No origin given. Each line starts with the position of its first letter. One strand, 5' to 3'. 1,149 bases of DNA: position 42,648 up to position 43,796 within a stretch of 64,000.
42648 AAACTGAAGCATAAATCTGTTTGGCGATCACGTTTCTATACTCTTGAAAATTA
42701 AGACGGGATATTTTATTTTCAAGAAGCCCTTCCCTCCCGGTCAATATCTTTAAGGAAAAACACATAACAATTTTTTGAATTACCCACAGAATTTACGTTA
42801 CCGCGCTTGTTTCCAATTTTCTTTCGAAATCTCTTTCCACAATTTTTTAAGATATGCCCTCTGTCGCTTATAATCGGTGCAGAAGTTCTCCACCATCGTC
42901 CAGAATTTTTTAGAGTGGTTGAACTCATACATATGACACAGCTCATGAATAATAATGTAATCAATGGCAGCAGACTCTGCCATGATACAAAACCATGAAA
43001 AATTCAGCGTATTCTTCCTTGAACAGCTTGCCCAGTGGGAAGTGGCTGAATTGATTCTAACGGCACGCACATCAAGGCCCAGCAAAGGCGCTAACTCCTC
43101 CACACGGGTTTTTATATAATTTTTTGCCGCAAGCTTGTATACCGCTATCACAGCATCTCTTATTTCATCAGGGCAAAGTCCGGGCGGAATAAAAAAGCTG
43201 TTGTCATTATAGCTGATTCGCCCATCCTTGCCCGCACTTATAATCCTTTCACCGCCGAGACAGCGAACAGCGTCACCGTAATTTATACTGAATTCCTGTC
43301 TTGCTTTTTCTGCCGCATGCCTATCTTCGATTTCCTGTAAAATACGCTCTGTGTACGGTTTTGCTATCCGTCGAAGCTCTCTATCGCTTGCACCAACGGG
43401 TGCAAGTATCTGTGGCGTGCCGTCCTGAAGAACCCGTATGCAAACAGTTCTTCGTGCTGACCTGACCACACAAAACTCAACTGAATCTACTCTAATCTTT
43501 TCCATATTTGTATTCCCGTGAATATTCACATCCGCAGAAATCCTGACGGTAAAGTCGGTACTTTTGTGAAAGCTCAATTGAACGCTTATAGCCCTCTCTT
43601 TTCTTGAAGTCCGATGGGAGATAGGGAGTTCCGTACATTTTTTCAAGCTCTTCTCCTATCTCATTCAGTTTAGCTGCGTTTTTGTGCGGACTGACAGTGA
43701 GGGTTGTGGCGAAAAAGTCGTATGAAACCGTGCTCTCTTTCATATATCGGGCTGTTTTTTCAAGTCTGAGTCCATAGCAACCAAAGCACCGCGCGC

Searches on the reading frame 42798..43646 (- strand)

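Call 89: search_protein_families(library=pfam, proteins=[window:42798-43646:-], max_evalue=0.0001)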
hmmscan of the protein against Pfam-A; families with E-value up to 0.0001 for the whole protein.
window:42798-43646:- (282 aa): 1 family
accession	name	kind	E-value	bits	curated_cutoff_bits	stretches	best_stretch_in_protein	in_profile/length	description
PF01863.23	YgjP-like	-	1.6e-41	143.1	26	1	66-268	1-206/207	YgjP-like, metallopeptidase domain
